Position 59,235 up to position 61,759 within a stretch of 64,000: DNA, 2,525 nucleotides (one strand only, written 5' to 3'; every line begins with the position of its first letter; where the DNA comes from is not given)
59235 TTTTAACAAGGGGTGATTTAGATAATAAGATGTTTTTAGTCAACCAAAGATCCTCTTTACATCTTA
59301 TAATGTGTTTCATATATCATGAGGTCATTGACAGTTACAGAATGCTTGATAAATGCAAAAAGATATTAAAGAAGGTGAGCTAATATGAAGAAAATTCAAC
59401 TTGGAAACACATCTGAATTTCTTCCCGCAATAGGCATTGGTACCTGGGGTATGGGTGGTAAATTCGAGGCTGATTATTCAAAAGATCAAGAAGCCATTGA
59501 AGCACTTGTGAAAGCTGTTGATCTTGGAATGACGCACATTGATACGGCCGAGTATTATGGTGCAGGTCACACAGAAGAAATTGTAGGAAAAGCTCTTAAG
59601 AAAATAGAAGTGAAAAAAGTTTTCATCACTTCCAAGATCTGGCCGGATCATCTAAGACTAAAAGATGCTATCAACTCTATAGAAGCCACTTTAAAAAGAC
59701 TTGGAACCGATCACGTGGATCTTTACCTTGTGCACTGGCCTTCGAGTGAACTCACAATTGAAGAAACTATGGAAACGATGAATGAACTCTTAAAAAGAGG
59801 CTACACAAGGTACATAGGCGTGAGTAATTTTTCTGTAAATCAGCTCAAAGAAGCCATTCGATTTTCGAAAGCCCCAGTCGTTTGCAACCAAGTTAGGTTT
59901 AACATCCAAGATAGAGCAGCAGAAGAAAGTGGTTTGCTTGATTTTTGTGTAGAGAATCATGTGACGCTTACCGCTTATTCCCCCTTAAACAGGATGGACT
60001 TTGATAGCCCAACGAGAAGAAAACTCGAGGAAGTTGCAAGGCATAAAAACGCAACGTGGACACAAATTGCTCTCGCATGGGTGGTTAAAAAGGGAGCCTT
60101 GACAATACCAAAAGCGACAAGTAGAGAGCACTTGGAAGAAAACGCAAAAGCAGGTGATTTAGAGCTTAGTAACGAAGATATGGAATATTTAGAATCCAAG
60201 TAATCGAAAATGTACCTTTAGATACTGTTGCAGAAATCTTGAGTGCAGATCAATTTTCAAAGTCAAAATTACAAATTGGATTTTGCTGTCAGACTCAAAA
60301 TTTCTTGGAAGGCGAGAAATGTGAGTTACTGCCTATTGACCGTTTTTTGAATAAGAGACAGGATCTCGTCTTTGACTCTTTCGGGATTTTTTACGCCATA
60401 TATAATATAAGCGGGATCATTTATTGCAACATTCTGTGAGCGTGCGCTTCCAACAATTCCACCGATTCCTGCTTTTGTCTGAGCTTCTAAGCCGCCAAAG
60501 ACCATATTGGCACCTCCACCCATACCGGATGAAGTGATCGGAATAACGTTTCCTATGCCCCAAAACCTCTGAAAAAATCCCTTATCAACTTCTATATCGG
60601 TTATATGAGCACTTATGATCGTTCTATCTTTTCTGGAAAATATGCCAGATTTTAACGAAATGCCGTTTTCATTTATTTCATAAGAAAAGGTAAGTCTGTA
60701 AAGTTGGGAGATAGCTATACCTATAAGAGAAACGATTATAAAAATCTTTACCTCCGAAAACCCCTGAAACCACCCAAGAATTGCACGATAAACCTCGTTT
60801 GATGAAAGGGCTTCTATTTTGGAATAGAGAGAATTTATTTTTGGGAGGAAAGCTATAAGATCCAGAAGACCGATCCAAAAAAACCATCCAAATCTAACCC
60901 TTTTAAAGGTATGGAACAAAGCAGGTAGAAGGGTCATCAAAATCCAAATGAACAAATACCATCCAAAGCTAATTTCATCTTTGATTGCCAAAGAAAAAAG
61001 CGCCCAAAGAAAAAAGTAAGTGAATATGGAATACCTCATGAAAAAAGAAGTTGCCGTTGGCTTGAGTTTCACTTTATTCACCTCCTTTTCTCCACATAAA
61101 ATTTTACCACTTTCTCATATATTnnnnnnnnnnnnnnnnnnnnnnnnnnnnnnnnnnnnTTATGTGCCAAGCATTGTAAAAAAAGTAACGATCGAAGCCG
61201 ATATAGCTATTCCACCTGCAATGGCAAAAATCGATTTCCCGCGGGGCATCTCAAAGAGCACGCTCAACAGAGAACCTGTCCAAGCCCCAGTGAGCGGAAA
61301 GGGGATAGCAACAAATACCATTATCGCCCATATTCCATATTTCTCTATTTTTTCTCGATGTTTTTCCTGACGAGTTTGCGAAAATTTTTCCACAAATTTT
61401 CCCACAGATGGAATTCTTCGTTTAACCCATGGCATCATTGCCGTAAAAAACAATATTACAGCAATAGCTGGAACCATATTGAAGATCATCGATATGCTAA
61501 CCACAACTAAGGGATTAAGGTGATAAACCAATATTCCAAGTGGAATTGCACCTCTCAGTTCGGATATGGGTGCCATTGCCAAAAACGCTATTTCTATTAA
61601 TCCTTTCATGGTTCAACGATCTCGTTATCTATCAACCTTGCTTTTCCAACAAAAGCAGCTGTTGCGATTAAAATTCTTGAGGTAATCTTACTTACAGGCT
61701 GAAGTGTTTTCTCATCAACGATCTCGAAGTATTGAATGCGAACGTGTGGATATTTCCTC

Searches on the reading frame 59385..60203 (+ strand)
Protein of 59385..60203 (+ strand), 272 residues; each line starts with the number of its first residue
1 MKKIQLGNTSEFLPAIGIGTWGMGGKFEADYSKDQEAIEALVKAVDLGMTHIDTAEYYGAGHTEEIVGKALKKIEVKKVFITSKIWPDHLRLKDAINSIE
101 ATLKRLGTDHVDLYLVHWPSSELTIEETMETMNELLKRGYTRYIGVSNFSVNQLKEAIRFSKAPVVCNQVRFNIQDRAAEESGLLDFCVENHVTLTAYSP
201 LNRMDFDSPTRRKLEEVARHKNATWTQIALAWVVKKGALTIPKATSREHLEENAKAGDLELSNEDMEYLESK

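Call 78: search_protein_families(library=pfam, proteins=[window:59385-60203:+], max_evalue=0.00001)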
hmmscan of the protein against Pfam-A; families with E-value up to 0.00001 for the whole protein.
window:59385-60203:+ (272 aa): 1 family
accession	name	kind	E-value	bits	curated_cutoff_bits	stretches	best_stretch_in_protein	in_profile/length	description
PF00248.27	Aldo_ket_red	-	4.3e-68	229.9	24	1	16-271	2-288/291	Aldo/keto reductase family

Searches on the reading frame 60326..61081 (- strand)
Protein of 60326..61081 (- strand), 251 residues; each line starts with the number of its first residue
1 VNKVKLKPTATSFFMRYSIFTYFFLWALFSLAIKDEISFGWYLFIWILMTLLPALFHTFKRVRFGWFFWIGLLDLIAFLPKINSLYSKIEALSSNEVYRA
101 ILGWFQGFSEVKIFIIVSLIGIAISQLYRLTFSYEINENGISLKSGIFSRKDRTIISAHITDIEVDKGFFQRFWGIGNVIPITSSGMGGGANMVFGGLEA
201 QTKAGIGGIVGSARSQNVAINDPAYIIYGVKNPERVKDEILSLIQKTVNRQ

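Call 78: search_protein_families(library=pfam, proteins=[window:60326-61081:-], max_evalue=0.00001)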
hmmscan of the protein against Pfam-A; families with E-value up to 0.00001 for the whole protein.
window:60326-61081:- (251 aa): 1 family
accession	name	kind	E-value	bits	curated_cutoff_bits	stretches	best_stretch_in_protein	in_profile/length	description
PF03703.20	bPH_2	-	5.5e-11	43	22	1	131-187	3-59/78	Bacterial PH domain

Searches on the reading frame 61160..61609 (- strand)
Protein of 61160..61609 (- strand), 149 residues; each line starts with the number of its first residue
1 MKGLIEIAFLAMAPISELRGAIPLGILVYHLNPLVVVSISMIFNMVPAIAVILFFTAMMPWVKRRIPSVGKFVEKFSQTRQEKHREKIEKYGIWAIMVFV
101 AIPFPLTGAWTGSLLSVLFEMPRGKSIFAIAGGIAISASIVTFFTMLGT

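Call 78: search_protein_families(library=pfam, proteins=[window:61160-61609:-], max_evalue=0.00001)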
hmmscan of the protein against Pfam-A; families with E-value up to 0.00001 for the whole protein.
window:61160-61609:- (149 aa): 1 family
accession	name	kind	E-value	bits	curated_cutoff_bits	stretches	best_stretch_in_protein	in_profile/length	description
PF06695.16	Sm_multidrug_ex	-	7.5e-34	117.4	30.7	1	17-140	1-121/121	Putative small multi-drug export protein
